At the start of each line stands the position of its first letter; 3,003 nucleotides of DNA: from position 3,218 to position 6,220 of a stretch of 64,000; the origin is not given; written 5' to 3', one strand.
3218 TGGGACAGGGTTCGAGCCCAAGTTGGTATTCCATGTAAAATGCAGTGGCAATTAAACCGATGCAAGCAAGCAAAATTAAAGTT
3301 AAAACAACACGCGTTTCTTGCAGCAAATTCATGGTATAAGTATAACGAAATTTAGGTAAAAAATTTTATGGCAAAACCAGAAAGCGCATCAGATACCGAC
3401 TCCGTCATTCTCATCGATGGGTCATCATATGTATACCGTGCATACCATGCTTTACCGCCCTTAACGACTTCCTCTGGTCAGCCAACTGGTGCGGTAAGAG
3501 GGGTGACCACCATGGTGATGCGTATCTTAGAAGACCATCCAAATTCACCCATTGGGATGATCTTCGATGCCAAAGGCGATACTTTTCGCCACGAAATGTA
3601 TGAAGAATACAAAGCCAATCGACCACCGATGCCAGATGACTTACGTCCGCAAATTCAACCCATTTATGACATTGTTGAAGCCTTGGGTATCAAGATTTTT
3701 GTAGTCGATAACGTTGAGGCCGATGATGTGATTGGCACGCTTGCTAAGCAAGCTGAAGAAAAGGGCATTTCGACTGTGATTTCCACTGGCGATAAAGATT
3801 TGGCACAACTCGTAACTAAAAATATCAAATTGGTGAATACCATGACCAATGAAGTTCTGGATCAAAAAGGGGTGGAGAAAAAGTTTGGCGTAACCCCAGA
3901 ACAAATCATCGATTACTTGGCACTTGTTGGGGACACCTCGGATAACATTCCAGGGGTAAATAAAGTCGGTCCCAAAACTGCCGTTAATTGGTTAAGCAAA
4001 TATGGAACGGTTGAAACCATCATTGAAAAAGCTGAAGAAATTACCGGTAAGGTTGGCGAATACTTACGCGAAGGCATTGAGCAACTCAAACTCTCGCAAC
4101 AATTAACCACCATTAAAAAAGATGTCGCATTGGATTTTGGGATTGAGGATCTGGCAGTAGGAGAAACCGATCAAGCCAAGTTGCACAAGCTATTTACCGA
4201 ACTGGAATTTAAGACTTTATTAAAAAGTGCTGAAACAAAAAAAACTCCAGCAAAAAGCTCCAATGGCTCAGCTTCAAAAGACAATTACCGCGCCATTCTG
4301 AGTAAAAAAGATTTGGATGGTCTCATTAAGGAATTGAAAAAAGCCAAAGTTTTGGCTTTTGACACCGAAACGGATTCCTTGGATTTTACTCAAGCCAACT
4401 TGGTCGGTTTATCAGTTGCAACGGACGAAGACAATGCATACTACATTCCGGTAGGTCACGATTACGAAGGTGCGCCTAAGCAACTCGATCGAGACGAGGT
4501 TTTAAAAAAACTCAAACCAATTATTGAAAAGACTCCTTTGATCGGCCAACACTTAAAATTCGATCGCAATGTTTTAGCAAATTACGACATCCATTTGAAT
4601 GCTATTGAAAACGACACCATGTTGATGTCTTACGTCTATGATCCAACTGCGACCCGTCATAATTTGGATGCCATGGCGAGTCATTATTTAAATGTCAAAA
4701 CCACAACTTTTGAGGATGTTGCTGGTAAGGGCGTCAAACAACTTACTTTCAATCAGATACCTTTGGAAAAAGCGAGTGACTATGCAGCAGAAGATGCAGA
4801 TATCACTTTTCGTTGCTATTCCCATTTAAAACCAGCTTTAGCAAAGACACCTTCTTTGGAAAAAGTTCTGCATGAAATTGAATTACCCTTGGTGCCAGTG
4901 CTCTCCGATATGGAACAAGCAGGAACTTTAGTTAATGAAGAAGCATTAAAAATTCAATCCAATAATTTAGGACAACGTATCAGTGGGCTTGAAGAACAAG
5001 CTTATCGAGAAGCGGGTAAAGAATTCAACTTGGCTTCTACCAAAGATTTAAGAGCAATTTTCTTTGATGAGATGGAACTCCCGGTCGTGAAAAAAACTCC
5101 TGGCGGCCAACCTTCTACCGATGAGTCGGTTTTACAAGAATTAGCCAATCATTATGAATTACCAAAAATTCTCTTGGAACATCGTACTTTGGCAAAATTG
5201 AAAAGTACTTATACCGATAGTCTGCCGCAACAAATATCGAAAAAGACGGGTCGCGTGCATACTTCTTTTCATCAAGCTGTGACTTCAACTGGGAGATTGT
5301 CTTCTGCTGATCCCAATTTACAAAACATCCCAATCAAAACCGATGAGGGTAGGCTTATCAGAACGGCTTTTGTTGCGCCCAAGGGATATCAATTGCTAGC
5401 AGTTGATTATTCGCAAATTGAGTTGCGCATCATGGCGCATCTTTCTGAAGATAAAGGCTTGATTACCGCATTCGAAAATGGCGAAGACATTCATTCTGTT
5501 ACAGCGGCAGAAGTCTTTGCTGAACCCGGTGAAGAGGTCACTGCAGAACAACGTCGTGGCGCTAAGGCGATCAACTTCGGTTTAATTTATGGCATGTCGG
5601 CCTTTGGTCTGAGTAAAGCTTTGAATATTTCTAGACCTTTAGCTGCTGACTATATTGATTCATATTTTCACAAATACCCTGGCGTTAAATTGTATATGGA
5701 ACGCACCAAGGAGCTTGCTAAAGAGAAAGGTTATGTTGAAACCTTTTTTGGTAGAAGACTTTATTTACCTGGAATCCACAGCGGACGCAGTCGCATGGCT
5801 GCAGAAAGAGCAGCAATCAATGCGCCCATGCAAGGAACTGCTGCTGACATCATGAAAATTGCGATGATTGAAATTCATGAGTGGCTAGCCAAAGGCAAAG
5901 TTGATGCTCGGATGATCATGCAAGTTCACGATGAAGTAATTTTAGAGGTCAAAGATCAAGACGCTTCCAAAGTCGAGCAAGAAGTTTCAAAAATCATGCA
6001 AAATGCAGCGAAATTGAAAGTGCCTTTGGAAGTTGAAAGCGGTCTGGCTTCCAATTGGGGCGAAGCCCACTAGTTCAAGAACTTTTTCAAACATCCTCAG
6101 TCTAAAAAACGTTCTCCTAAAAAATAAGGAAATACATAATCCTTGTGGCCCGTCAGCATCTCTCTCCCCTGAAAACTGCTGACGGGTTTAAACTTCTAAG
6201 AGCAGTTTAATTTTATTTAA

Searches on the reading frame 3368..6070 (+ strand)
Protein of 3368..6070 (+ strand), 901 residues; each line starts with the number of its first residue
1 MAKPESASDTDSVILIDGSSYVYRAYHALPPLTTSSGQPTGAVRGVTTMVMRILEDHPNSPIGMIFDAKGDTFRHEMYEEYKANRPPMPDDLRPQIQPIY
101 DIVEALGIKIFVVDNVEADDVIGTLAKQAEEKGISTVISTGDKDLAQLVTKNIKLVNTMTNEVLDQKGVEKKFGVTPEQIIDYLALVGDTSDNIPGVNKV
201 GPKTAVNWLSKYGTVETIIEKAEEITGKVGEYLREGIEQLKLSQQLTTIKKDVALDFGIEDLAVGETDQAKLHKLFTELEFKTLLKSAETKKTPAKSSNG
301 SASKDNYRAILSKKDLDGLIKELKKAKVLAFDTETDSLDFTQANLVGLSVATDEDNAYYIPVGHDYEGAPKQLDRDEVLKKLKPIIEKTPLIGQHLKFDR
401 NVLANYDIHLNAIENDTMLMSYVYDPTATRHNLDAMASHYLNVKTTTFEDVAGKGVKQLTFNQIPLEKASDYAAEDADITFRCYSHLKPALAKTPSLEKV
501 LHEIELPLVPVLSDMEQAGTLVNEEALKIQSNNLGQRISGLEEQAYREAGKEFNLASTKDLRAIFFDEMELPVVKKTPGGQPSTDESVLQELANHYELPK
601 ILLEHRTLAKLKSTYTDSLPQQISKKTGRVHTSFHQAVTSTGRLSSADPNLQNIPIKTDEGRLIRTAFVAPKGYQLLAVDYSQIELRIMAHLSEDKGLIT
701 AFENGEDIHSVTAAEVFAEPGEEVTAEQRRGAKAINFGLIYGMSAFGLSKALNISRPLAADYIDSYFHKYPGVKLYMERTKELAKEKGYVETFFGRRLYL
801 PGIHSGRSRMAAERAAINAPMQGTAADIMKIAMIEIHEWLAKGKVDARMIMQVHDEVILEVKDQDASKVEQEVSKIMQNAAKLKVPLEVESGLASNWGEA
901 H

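Call 16: find_related_loci(query=window:3368-6070:+, collection=genome_contigs, flank=10000)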
Query window:3368-6070:+ (901 aa) in genome_contigs; peptide patterns used: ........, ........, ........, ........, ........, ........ (x = any residue, [..] = any of these).
600 stretches matched a pattern (row limit reached: there are more); 596 encode a relative of the query (tblastn E <= 1e-3); the best 80 are kept; 80 distinct loci.
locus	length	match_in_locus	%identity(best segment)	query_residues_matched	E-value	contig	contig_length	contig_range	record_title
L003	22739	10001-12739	76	1-901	0e+0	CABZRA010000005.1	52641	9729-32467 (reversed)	MAG: uncultured SAR86 cluster bacterium isolate AG-337-N17 genome assembly, contig: AG-337-N17_NODE_5, whole genome shot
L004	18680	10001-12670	71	1-901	0e+0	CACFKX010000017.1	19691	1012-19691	uncultured SAR86 cluster bacterium isolate AG-908-F10 genome assembly, contig: AG-908-F10_NODE_17, whole genome shotgun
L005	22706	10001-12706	58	10-901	0e+0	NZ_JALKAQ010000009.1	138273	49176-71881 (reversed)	Marinobacter sp. S0848L scaffold_9_length138274, whole genome shotgun sequence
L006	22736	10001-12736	56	12-901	0e+0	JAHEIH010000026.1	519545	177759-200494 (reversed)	MAG: Cellvibrionales bacterium isolate Ww495 NODE_6_length_519545_cov_26.405497, whole genome shotgun sequence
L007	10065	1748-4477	57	9-901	0e+0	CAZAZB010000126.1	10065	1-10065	MAG TPA_asm: uncultured Pseudomonadales bacterium isolate SRP216583_co2_46 genome assembly, contig: NODE_5586_length_100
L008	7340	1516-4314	55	13-901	0e+0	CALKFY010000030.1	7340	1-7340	MAG: uncultured Pseudomonadales bacterium isolate S4_Bin_Bin_50_1 genome assembly, contig: c_000000395383, whole genome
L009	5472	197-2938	56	4-901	0e+0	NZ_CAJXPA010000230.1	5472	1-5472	MAG: uncultured Paraglaciecola sp. isolate ERR1855275_bin.1_MetaBAT_v2.12.1_MAG, whole genome shotgun sequence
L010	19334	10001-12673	55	13-901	0e+0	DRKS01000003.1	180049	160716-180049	MAG TPA_asm: Sedimenticola sp. isolate HyVt-446 HyVt-446_k145_105466, whole genome shotgun sequence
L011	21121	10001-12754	56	13-901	0e+0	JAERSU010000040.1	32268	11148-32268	MAG: Oceanospirillaceae bacterium isolate BH14 c_000000002200, whole genome shotgun sequence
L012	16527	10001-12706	56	6-901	0e+0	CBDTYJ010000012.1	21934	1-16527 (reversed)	MAG TPA_asm: uncultured Gammaproteobacteria bacterium isolate ERR2431959_maxbin2_4 genome assembly, contig: ERZ23878264.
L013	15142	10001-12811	55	13-901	0e+0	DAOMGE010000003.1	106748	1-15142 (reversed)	MAG TPA_asm: Pseudomonadales bacterium isolate AMR_MDS_4984 NODE_32_length_106748_cov_8.753536, whole genome shotgun seq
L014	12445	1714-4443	55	13-901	0e+0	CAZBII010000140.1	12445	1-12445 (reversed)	MAG TPA_asm: uncultured Moraxellaceae bacterium isolate SRP220891_co4_136 genome assembly, contig: NODE_8781_length_1244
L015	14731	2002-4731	55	4-901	0e+0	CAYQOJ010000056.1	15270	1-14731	MAG TPA_asm: uncultured Methylococcus sp. isolate SRP193358_co1_668 genome assembly, contig: NODE_10398_length_15270_cov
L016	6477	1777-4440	56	14-901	0e+0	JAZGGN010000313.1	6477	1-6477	MAG: Gammaproteobacteria bacterium isolate SCS5bin.15 SCS5bin.15_313, whole genome shotgun sequence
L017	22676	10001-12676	57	13-901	0e+0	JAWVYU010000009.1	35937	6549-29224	MAG: Ketobacteraceae bacterium isolate HN14.bin.11 k141_690587_length_35937_cov_9.7331, whole genome shotgun sequence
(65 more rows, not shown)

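Call 17: find_homologous_proteins(query=window:3368-6070:+, max_evalue=1e-100)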
Query window:3368-6070:+ (901 aa): 8000 proteins with E <= 1e-100 among 8000 candidates; the best 120 are listed.
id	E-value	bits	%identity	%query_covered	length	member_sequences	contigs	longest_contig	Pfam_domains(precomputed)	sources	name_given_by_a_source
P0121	0.0e+0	1968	98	100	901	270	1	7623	PF01612.27,PF01367.26,PF02739.23,PF22619.3,PF00476.27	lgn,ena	-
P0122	0.0e+0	1957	98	100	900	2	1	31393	PF01612.27,PF01367.26,PF02739.23,PF22619.3,PF00476.27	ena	-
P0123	0.0e+0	1948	98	100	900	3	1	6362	PF01612.27,PF01367.26,PF02739.23,PF22619.3,PF00476.27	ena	-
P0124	0.0e+0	1933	97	100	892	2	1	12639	PF01612.27,PF01367.26,PF02739.23,PF22619.3,PF00476.27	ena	-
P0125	0.0e+0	1932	96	100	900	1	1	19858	PF01612.27,PF01367.26,PF02739.23,PF22619.3,PF00476.27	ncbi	-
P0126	0.0e+0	1929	97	100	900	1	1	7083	PF01612.27,PF01367.26,PF02739.23,PF22619.3,PF00476.27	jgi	jgi:DNA polymerase-1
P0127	0.0e+0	1927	96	100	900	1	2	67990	PF01612.27,PF01367.26,PF02739.23,PF22619.3,PF00476.27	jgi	jgi:DNA polymerase-1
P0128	0.0e+0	1923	96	100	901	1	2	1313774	PF01612.27,PF01367.26,PF02739.23,PF22619.3,PF00476.27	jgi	jgi:DNA polymerase-1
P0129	0.0e+0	1816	90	100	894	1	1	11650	PF01612.27,PF01367.26,PF02739.23,PF22619.3,PF00476.27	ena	-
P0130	0.0e+0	1815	90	100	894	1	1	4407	PF01612.27,PF01367.26,PF02739.23,PF22619.3,PF00476.27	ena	-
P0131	0.0e+0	1815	90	100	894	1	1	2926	PF01612.27,PF01367.26,PF02739.23,PF22619.3,PF00476.27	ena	-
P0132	0.0e+0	1814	90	100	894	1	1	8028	PF01612.27,PF01367.26,PF02739.23,PF22619.3,PF00476.27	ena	-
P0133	0.0e+0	1813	90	100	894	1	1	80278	PF01612.27,PF01367.26,PF02739.23,PF22619.3,PF00476.27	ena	-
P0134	0.0e+0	1813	90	100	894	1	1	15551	PF01612.27,PF01367.26,PF02739.23,PF22619.3,PF00476.27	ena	-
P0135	0.0e+0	1813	90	100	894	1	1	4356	PF01612.27,PF01367.26,PF02739.23,PF22619.3,PF00476.27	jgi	-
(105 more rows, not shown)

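Call 18: find_encoding_contigs(protein=P0122, flank=10000, max_places=2)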
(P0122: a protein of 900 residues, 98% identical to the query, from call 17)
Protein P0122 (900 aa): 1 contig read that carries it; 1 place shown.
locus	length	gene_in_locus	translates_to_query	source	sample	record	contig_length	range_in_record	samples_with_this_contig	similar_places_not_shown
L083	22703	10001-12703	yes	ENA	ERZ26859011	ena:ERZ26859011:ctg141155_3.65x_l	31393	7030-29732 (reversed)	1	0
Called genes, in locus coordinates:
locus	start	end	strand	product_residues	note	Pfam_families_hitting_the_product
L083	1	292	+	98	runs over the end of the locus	-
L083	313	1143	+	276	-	PF12705:PDDEXK_1 (faint)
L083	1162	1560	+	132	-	-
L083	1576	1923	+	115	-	-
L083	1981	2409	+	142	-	-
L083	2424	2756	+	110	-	-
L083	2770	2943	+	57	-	-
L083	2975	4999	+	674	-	PF13482:RNase_H_2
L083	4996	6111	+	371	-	PF13086:AAA_11 (faint), PF01443:Viral_helicase1 (faint), PF13087:AAA_12, PF13538:UvrD_C_2 (faint)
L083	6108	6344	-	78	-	-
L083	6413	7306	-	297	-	PF02646:RmuC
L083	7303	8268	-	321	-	PF13280:WYL (weak), PF25583:WCX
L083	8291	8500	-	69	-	-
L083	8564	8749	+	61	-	-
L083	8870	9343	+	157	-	PF03767:Acid_phosphat_B (weak)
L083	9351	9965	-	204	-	PF02600:DsbB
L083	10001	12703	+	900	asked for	PF02739:5_3_exonuc_N, PF01367:5_3_exonuc, PF01612:DNA_pol_A_exo1, PF22619:DNA_polI_exo1, PF00476:DNA_pol_A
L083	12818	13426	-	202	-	PF03193:RsgA_GTPase (faint), PF00735:Septin (faint), PF00009:GTP_EFTU (faint), PF00350:Dynamin_N (faint), PF01926:MMR_HSR1, PF02421:FeoB_N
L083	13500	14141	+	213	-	PF13442:Cytochrome_CBB3 (faint), PF00034:Cytochrom_C (weak)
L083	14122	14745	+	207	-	PF01323:DSBA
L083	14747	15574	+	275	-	PF03328:HpcH_HpaI, PF15617:C-C_Bond_Lyase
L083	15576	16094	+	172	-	PF19315:MC_hydratase, PF01575:MaoC_dehydratas, PF13452:FAS1_DH_region (weak)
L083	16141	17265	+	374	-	PF02515:CoA_transf_3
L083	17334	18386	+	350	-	PF21320:WHD_Rv2258c, PF13489:Methyltransf_23, PF01209:Ubie_methyltran (weak), PF02390:Methyltransf_4, PF08241:Methyltransf_11, PF08242:Methyltransf_12, PF13649:Methyltransf_25, PF13847:Methyltransf_31, +1 more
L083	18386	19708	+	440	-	PF13167:GTP-bdg_N, PF16360:GTP-bdg_M, PF03193:RsgA_GTPase (faint), PF00005:ABC_tran (weak), PF00025:Arf (faint), PF01926:MMR_HSR1, PF02421:FeoB_N (weak), PF16897:MMR_HSR1_Xtn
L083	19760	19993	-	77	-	-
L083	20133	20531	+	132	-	-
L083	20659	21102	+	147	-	PF00034:Cytochrom_C (weak), PF13442:Cytochrome_CBB3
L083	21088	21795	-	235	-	PF00702:Hydrolase, PF13419:HAD_2, PF13242:Hydrolase_like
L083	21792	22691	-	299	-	PF02899:Phage_int_SAM_1, PF13495:Phage_int_SAM_4 (weak), PF00589:Phage_integrase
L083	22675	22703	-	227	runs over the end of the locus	PF04340:DUF484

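Call 19: find_encoding_contigs(protein=P0128, flank=10000, max_places=2)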
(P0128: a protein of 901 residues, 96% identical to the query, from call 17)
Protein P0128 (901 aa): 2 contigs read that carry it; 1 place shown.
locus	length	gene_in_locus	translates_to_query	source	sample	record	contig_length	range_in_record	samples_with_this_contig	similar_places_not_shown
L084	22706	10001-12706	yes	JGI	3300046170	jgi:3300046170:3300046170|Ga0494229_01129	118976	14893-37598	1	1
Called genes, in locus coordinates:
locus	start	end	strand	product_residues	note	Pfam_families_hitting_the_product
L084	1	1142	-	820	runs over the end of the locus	PF03118:RNA_pol_A_CTD, PF14520:HHH_5 (faint), PF03118:RNA_pol_A_CTD, PF04545:Sigma70_r4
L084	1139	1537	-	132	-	-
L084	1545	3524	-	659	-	PF13476:AAA_23, PF13514:AAA_27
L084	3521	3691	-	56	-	-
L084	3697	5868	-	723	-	PF00176:SNF2-rel_dom, PF00270:DEAD, PF04851:ResIII, PF18766:SWI2_SNF2, PF00271:Helicase_C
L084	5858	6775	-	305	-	PF02646:RmuC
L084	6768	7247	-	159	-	-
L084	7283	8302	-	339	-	PF13280:WYL, PF25583:WCX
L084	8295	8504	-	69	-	-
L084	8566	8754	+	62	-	-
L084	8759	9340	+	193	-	PF03767:Acid_phosphat_B (weak)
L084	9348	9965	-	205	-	PF02600:DsbB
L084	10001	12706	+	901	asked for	PF02739:5_3_exonuc_N, PF01367:5_3_exonuc, PF01612:DNA_pol_A_exo1, PF22619:DNA_polI_exo1, PF00476:DNA_pol_A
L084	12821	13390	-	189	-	PF03193:RsgA_GTPase (weak), PF00009:GTP_EFTU (faint), PF00350:Dynamin_N (faint), PF00735:Septin (faint), PF01926:MMR_HSR1, PF02421:FeoB_N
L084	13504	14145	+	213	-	PF13442:Cytochrome_CBB3 (faint), PF00034:Cytochrom_C (weak)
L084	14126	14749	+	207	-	PF01323:DSBA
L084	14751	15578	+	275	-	PF03328:HpcH_HpaI, PF15617:C-C_Bond_Lyase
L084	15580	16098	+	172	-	PF19315:MC_hydratase, PF01575:MaoC_dehydratas, PF13452:FAS1_DH_region (weak)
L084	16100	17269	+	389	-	PF02515:CoA_transf_3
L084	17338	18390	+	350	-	PF21320:WHD_Rv2258c, PF13489:Methyltransf_23, PF01209:Ubie_methyltran (weak), PF02390:Methyltransf_4, PF08241:Methyltransf_11, PF08242:Methyltransf_12, PF13649:Methyltransf_25, PF13847:Methyltransf_31, +1 more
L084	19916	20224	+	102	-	-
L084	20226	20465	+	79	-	PF00127:Copper-bind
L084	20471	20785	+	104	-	PF00034:Cytochrom_C (weak), PF13442:Cytochrome_CBB3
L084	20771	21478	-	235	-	PF00702:Hydrolase, PF13419:HAD_2, PF13242:Hydrolase_like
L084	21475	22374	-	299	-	PF02899:Phage_int_SAM_1, PF13495:Phage_int_SAM_4 (weak), PF00589:Phage_integrase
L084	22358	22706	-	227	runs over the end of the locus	PF04340:DUF484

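Call 21: find_encoding_contigs(protein=P0121, flank=10000, max_places=4)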
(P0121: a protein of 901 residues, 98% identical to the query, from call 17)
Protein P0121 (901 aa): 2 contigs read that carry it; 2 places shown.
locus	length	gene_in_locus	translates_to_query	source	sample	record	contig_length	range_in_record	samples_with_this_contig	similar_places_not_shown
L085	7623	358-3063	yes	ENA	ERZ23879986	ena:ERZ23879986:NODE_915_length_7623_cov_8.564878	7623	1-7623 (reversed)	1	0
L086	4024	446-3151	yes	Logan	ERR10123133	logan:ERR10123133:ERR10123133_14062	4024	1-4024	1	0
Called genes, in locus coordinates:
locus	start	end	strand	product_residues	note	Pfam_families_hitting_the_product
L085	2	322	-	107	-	?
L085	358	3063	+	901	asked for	PF02739:5_3_exonuc_N, PF01367:5_3_exonuc, PF01612:DNA_pol_A_exo1, PF22619:DNA_polI_exo1, PF00476:DNA_pol_A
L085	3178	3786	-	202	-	PF03193:RsgA_GTPase (weak), PF00009:GTP_EFTU (faint), PF00350:Dynamin_N (faint), PF01926:MMR_HSR1, PF02421:FeoB_N, PF04548:AIG1 (faint)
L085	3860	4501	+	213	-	PF13442:Cytochrome_CBB3 (faint), PF00034:Cytochrom_C (weak)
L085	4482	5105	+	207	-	PF01323:DSBA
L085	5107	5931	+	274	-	PF03328:HpcH_HpaI, PF15617:C-C_Bond_Lyase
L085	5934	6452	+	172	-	PF19315:MC_hydratase, PF01575:MaoC_dehydratas, PF13452:FAS1_DH_region (weak)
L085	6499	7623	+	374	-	PF02515:CoA_transf_3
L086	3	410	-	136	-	?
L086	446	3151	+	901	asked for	PF02739:5_3_exonuc_N, PF01367:5_3_exonuc, PF01612:DNA_pol_A_exo1, PF22619:DNA_polI_exo1, PF00476:DNA_pol_A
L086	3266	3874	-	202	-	PF03193:RsgA_GTPase (weak), PF00009:GTP_EFTU (faint), PF00350:Dynamin_N (faint), PF01926:MMR_HSR1, PF02421:FeoB_N, PF04548:AIG1 (faint)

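Call 22: find_encoding_contigs(protein=P0125, flank=10000, max_places=2)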
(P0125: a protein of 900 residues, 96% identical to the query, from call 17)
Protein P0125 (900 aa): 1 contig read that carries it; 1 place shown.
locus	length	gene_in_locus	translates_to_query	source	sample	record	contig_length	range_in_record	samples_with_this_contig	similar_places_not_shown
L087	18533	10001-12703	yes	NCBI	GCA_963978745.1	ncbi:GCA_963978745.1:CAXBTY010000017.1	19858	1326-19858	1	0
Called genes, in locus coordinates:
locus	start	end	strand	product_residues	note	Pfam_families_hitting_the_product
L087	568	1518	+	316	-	PF00561:Abhydrolase_1, PF12146:Hydrolase_4 (weak)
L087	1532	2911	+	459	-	PF00144:Beta-lactamase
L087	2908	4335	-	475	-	PF02696:SelO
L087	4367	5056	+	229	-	PF00903:Glyoxalase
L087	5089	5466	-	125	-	-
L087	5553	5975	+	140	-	-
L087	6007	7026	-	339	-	PF10340:Say1_Mug180 (weak), PF00135:COesterase, PF20434:BD-FAE, PF07859:Abhydrolase_3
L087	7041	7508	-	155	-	PF00565:SNase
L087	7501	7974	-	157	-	PF12680:SnoaL_2 (weak)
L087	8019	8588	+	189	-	PF03767:Acid_phosphat_B (weak)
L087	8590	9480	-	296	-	PF02646:RmuC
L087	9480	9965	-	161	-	PF02600:DsbB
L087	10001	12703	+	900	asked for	PF02739:5_3_exonuc_N, PF01367:5_3_exonuc, PF01612:DNA_pol_A_exo1, PF22619:DNA_polI_exo1, PF00476:DNA_pol_A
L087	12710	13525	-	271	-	PF05721:PhyH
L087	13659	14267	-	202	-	PF03193:RsgA_GTPase (faint), PF00735:Septin (faint), PF00009:GTP_EFTU (faint), PF00350:Dynamin_N (faint), PF01926:MMR_HSR1, PF02421:FeoB_N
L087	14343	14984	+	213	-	PF13442:Cytochrome_CBB3 (faint), PF00034:Cytochrom_C (weak)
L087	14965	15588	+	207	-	PF01323:DSBA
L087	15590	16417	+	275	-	PF03328:HpcH_HpaI, PF15617:C-C_Bond_Lyase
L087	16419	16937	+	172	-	PF19315:MC_hydratase, PF01575:MaoC_dehydratas, PF13452:FAS1_DH_region (weak)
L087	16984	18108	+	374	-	PF02515:CoA_transf_3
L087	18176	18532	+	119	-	?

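Call 24: list_cluster_members(proteins=[window:3368-6070:+, window:6191-6796:-, window:1867-2484:-, window:1123-1530:-, window:6870-7508:+, window:8117-8941:+, window:10704-11753:+, window:11756-13075:+, window:35178-37307:+, window:44225-46450:+])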
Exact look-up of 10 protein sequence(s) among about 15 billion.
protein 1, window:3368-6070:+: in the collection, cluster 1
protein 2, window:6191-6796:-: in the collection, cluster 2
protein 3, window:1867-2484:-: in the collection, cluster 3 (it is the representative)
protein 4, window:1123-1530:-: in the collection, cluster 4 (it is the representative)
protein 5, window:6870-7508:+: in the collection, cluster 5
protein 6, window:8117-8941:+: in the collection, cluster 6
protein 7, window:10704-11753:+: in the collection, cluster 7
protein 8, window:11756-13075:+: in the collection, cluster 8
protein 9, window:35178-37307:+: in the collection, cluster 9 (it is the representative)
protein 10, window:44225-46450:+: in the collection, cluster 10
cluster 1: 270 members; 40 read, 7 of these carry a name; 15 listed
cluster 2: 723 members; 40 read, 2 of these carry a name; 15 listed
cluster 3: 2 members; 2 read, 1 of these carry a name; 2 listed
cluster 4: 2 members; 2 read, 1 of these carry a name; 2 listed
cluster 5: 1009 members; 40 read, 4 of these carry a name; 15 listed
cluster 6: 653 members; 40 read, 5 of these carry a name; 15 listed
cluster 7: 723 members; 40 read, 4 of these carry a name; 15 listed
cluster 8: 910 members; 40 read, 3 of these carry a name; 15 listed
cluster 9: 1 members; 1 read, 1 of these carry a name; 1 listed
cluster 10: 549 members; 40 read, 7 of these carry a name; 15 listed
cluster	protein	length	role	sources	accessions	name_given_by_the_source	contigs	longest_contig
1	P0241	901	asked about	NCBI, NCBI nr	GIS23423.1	MAG: DNA polymerase I [Gammaproteobacteria bacterium]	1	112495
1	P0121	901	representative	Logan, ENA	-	-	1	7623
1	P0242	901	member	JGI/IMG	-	DNA polymerase-1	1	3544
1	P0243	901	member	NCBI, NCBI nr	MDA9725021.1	DNA polymerase I [Gammaproteobacteria bacterium]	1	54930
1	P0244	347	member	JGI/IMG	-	DNA polymerase-1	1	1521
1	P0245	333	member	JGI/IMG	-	DNA polymerase-1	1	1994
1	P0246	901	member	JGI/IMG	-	DNA polymerase-1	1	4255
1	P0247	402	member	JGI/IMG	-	DNA polymerase-1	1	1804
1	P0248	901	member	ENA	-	-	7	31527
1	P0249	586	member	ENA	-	-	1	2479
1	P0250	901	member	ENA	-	-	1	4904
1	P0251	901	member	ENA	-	-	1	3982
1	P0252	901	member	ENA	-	-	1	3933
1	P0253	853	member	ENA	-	-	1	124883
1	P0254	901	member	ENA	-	-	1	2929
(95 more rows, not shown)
